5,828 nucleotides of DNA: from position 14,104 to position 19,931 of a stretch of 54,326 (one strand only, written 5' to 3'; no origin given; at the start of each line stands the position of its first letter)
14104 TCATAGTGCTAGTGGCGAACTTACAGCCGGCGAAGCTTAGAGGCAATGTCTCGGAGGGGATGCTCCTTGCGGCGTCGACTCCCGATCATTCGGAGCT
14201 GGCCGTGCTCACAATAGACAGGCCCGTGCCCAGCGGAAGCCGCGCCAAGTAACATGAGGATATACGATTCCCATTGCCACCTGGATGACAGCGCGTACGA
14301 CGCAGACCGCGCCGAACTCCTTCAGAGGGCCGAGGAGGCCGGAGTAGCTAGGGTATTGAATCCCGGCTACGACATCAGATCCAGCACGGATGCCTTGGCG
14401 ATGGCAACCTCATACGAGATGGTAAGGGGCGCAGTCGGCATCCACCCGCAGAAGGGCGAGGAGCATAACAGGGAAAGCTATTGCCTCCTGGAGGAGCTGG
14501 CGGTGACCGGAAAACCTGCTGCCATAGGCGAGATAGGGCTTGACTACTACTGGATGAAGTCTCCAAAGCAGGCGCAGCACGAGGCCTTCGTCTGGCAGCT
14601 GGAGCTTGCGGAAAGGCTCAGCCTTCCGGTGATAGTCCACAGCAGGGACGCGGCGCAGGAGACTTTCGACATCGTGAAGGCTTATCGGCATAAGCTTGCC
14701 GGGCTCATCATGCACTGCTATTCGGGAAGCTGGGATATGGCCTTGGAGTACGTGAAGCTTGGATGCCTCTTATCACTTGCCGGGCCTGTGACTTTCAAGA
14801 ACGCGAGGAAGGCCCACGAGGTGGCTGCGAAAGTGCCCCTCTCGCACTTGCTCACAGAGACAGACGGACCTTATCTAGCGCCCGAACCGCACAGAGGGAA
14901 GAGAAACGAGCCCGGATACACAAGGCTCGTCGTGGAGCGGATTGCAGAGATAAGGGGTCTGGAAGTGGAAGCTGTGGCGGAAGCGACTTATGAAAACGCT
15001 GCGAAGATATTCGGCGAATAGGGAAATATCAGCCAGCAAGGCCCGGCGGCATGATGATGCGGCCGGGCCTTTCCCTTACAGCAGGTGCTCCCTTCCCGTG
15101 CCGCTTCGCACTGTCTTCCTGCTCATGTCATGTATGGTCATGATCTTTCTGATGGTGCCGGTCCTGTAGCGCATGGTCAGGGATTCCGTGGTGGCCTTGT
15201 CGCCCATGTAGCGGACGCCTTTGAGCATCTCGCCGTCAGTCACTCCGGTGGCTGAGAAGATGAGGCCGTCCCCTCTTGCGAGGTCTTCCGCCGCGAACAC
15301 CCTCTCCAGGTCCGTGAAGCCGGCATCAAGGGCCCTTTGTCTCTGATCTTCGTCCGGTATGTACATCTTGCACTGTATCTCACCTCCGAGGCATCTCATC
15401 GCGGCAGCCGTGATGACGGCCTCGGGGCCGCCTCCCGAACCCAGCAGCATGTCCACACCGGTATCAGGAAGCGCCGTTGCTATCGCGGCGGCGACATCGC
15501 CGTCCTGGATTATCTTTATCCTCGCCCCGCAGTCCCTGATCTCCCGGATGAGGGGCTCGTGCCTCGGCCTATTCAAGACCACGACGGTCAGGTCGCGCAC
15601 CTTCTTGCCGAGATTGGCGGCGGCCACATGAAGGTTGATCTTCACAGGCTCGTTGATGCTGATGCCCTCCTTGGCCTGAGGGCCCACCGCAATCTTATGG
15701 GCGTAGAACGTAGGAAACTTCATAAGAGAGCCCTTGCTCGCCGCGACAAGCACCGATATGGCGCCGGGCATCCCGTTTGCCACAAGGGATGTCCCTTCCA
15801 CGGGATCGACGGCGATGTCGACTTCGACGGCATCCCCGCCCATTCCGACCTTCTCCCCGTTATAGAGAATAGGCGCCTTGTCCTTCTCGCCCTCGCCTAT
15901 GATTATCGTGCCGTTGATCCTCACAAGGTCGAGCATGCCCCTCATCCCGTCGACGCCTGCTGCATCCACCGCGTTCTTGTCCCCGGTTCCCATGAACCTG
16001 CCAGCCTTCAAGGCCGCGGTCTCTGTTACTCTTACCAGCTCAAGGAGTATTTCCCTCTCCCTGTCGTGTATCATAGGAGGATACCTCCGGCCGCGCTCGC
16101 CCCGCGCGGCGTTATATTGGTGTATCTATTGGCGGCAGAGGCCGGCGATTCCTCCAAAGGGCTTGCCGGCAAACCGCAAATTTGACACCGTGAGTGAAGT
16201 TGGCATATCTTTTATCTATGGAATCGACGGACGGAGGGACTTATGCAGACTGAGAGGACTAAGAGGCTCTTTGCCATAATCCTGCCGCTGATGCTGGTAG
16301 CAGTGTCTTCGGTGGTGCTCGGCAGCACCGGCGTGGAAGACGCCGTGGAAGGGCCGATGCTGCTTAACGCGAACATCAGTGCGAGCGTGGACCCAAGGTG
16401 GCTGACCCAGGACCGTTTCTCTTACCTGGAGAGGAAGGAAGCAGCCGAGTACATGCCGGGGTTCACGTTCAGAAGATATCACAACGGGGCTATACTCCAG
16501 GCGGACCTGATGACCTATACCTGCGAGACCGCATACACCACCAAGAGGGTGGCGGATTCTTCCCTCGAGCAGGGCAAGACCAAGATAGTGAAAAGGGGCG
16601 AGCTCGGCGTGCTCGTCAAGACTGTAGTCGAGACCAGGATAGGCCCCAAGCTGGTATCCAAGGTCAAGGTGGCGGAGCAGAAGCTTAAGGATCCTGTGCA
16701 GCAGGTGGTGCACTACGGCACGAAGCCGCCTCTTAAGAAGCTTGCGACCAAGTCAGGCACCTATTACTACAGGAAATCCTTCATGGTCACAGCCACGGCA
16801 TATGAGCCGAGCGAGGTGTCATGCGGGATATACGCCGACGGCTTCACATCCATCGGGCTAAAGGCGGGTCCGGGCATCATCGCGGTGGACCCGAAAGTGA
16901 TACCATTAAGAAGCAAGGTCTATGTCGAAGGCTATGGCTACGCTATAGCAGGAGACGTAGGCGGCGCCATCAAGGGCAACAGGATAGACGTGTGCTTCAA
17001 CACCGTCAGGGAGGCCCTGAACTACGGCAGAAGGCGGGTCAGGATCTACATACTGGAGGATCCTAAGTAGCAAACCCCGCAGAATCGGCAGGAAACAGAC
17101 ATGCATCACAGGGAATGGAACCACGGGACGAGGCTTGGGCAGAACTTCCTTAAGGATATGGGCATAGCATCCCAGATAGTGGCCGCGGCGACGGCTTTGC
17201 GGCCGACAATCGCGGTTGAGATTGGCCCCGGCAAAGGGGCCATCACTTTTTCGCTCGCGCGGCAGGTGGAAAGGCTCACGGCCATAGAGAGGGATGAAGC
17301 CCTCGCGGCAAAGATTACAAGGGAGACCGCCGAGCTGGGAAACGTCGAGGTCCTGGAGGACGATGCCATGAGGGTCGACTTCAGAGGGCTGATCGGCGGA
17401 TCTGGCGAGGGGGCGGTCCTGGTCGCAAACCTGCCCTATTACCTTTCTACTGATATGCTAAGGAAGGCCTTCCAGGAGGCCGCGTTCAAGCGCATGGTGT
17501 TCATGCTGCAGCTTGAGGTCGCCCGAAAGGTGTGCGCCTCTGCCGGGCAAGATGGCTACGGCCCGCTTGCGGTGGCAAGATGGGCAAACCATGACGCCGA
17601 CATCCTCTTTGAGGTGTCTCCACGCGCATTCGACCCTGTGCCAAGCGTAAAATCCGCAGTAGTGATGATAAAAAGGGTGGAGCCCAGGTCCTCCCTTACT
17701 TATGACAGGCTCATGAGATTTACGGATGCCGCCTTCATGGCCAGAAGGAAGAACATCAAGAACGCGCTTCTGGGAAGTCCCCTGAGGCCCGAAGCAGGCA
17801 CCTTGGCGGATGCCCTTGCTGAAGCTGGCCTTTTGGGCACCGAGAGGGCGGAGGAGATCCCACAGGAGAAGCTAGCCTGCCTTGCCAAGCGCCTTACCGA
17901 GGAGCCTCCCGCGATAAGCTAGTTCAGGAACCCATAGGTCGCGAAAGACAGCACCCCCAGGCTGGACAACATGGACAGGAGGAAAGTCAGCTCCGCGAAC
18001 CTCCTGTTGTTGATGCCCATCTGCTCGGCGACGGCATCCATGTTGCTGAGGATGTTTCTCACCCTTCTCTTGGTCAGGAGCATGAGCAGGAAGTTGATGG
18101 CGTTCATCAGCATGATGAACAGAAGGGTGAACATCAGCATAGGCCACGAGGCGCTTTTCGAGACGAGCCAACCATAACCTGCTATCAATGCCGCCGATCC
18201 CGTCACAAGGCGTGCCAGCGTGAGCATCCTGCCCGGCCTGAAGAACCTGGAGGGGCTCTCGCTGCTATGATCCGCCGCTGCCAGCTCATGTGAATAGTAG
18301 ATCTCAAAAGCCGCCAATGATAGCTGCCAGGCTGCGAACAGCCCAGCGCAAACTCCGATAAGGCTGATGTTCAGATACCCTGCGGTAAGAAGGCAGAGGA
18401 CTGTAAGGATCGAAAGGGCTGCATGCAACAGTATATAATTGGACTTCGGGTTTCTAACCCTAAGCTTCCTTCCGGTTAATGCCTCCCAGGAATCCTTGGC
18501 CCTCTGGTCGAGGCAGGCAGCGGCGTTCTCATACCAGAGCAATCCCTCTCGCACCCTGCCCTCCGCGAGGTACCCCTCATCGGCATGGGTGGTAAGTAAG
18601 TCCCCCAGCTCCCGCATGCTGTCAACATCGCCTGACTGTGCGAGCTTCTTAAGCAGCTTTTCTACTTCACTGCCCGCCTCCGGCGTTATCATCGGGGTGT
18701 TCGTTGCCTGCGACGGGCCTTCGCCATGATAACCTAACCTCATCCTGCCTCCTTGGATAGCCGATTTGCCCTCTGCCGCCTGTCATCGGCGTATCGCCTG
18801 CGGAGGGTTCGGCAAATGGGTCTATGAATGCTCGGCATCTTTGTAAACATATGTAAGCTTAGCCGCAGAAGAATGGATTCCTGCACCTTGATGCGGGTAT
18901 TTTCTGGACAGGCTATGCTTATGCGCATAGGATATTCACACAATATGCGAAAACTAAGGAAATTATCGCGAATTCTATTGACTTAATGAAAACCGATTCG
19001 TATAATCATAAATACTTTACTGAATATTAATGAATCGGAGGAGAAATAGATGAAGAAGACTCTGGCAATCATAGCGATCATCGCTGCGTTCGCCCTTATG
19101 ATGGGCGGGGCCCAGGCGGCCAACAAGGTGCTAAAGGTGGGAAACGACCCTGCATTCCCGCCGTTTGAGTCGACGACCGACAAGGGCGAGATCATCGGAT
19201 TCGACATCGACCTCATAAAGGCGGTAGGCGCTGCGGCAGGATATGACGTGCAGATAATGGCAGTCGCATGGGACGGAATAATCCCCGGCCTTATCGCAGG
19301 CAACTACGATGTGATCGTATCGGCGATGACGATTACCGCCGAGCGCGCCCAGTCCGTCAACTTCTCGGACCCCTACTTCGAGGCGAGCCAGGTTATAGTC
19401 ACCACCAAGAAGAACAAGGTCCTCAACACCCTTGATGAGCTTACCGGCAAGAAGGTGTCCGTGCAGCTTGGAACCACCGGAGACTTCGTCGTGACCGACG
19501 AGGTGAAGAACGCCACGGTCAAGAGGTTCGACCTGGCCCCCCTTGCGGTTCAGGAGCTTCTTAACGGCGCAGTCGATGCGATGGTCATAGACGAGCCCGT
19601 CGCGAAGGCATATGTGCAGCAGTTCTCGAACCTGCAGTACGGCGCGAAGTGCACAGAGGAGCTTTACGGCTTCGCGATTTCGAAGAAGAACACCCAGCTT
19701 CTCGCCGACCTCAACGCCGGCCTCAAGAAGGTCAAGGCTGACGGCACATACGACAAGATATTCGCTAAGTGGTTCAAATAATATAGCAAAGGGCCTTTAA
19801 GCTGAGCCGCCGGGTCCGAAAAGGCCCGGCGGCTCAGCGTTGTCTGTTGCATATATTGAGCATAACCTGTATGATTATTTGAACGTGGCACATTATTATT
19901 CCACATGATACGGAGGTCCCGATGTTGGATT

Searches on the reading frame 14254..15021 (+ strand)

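Call 43: search_protein_families(library=pfam, proteins=[window:14254-15021:+], max_evalue=0.00001)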
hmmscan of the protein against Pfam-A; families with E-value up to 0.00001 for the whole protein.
window:14254-15021:+ (255 aa): 1 family
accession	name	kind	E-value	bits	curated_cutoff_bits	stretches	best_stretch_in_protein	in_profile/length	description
PF01026.27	TatD_DNase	-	2.1e-83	280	27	1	5-254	2-253/253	TatD related DNase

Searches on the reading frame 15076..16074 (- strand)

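Call 43: search_protein_families(library=pfam, proteins=[window:15076-16074:-], max_evalue=0.00001)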
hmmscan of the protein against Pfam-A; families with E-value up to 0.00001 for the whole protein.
window:15076-16074:- (332 aa): 1 family
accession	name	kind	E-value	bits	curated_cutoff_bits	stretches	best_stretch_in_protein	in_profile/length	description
PF03320.18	FBPase_glpX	-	3.4e-128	427.3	27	1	7-315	1-307/307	Bacterial fructose-1,6-bisphosphatase, glpX-encoded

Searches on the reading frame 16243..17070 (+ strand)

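Call 43: search_protein_families(library=pfam, proteins=[window:16243-17070:+], max_evalue=0.00001)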
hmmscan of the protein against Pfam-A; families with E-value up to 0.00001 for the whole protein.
window:16243-17070:+ (275 aa): 2 families
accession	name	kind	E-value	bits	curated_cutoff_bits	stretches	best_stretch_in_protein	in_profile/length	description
PF06725.17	3D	-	8.3e-20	71.2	23.8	1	213-272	3-72/72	3D domain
PF07501.17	G5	-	7e-12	45.9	23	1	91-161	5-75/75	G5 domain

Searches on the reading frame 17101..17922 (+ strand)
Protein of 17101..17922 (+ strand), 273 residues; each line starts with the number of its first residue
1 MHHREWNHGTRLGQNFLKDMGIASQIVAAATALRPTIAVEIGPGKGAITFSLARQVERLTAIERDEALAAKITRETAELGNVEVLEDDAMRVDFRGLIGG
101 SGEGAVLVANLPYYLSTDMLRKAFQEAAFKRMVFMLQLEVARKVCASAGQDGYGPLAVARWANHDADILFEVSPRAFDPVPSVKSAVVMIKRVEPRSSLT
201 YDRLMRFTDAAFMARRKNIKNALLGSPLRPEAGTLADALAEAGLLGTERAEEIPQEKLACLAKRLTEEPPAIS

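Call 43: search_protein_families(library=pfam, proteins=[window:17101-17922:+], max_evalue=0.00001)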
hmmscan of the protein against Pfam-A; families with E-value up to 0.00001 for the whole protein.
window:17101-17922:+ (273 aa): 1 family
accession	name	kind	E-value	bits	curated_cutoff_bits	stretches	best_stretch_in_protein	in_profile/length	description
PF00398.26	RrnaAD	-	4.6e-47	160.8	24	1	10-224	6-224/263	Ribosomal RNA adenine dimethylase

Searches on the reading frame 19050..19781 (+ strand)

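Call 43: search_protein_families(library=pfam, proteins=[window:19050-19781:+], max_evalue=0.00001)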
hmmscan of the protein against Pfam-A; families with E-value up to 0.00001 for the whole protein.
window:19050-19781:+ (243 aa): 2 families
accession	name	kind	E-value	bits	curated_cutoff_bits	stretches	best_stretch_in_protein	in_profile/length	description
PF00497.25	SBP_bac_3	-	4.5e-43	146.6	26.4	1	28-243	1-131/132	Bacterial extracellular solute-binding proteins, family 3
PF10613.14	Lig_chan-Glu_bd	-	5.2e-11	43.1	30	1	50-121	44-114/115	Ligated ion channel L-glutamate- and glycine-binding site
